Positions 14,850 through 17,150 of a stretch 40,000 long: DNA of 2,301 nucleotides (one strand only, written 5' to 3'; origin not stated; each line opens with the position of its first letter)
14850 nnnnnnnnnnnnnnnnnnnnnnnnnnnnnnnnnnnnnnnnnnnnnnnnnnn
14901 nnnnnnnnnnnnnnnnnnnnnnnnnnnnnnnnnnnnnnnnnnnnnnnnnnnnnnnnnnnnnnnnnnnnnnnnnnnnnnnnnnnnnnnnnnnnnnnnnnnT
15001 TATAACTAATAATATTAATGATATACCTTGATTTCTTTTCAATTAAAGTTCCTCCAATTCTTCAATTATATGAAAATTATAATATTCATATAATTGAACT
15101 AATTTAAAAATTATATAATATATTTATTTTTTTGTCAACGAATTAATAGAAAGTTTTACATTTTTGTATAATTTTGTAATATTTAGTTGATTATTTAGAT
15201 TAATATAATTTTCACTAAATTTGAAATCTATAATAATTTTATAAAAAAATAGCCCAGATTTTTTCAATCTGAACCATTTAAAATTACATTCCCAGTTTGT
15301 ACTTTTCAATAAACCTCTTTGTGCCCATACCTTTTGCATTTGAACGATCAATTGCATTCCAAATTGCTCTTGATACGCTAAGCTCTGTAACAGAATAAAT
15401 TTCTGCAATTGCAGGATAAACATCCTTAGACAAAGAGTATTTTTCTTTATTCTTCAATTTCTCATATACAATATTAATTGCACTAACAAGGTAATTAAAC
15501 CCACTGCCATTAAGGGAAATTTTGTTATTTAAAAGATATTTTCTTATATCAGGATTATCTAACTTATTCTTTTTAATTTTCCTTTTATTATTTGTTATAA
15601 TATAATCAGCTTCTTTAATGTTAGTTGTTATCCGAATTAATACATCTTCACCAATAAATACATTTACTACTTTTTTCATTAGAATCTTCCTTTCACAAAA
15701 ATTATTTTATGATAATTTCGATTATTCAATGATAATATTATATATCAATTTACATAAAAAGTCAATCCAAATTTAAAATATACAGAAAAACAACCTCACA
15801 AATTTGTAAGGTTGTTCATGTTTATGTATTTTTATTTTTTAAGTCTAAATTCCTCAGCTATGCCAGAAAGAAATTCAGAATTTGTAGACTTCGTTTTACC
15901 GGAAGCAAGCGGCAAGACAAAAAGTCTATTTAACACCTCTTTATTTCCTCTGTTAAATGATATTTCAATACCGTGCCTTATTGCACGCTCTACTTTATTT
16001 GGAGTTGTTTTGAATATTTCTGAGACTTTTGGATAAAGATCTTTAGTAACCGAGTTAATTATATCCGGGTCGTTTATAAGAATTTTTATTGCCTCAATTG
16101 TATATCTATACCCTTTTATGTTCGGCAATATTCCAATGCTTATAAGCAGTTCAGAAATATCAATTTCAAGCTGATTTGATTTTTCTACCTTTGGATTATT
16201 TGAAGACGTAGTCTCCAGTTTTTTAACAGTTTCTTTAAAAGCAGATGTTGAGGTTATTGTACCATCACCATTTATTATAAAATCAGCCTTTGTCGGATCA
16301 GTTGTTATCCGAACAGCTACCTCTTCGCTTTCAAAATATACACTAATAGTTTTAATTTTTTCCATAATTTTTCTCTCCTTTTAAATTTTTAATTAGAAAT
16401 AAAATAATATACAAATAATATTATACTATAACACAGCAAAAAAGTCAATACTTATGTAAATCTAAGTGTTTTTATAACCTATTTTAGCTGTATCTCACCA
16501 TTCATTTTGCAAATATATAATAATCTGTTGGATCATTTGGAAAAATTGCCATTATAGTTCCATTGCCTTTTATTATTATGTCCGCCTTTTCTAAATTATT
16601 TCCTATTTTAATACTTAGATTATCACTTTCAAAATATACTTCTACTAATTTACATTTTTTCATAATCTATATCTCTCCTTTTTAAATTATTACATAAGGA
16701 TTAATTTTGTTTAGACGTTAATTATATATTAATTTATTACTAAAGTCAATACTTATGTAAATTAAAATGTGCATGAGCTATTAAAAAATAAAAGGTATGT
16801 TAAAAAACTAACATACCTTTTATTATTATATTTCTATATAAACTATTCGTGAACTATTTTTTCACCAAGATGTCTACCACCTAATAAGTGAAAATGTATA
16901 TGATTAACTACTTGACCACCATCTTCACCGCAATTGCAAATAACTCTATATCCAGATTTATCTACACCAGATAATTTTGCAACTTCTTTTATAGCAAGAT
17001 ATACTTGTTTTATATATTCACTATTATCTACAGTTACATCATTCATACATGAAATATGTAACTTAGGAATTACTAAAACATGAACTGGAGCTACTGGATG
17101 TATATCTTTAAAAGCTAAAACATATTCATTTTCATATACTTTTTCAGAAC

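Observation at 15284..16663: Tandem cluster of receiver-less Spo0A-C-domain proteins sharing a novel ~35-aa N-terminal module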

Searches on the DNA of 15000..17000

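Call 98: search_rna_families(source=window, start=15000, end=17000, threshold=evalue, max_evalue=1)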
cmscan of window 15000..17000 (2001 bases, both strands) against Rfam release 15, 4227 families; matches with E-value up to 1: 1.
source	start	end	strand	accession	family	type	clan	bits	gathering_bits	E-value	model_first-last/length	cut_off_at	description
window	16135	16213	+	RF02716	sno_ncR3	Gene; snRNA; snoRNA; CD-box;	-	23.6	88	0.039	1-75/75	no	Small nucleolar RNA ncR3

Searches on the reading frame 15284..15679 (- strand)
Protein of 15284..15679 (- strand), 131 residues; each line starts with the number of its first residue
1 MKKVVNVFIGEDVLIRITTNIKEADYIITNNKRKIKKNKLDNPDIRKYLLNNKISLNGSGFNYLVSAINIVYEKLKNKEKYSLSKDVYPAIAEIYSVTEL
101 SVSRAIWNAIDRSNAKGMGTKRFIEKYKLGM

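Call 3: search_protein_families(library=pfam, proteins=[window:15284-15679:-], max_evalue=1)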
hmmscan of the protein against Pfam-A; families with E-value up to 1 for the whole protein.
window:15284-15679:- (131 aa): 3 families
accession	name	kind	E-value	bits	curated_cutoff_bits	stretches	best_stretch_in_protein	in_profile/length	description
PF08769.17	Spo0A_C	-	1.2e-09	38.5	25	1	47-116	3-70/104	Sporulation initiation factor Spo0A C terminal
PF08860.15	DUF1827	-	0.088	13.5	23.4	1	17-55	38-74/92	Domain of unknown function (DUF1827)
PF20637.2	ATG5_HBR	-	0.13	12.5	21.3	1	20-35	11-26/59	Autophagy protein ATG5, alpha-helical bundle region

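Call 4: search_protein_families(library=ncbifam, proteins=[window:15284-15679:-], max_evalue=1)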
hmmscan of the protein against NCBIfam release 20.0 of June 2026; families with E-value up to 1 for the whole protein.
window:15284-15679:- (131 aa): 1 family
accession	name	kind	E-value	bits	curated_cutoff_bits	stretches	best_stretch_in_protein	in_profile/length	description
TIGR02875.1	spore_0_A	equivalog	2.3e-07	30.3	200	1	20-117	128-222/262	sporulation transcription factor Spo0A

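Call 42: find_related_loci(query=A4, collection=genome_contigs, flank=10000)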
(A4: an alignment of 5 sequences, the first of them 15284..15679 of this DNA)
Query A4 (131 aa) in genome_contigs; peptide patterns used: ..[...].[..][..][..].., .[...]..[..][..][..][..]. (x = any residue, [..] = any of these).
366 stretches matched a pattern; 1 encode a relative of the query (tblastn E <= 1e-3); 1 distinct loci.
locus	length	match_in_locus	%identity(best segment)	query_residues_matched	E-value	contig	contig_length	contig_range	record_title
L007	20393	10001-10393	90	1-131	1e-69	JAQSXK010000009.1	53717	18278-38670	MAG: Clostridia bacterium isolate L_E1_T20_A_bin.143 scaffold_768, whole genome shotgun sequence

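Call 64: find_related_loci(query=A4, collection=metagenome_contigs, flank=6000)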
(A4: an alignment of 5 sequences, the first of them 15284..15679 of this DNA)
Query A4 (131 aa) in metagenome_contigs; peptide patterns used: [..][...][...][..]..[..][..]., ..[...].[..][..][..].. (x = any residue, [..] = any of these).
600 stretches matched a pattern (row limit reached: there are more); 1 encode a relative of the query (tblastn E <= 1e-3); 1 distinct loci.
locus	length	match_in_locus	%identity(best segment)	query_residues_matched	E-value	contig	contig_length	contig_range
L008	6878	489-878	60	2-131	1e-46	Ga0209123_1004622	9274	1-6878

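Call 70: search_protein_families(library=phrogs, proteins=[window:15284-15679:-], max_evalue=0.01)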
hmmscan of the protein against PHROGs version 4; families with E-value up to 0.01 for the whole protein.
window:15284-15679:- (131 aa): 2 families
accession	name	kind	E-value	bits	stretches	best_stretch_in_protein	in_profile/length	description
phrog_24603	-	unknown function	3.3e-06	28.2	1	46-117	6-75/111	-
phrog_37855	-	unknown function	9.9e-06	25.8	1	57-117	176-234/278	-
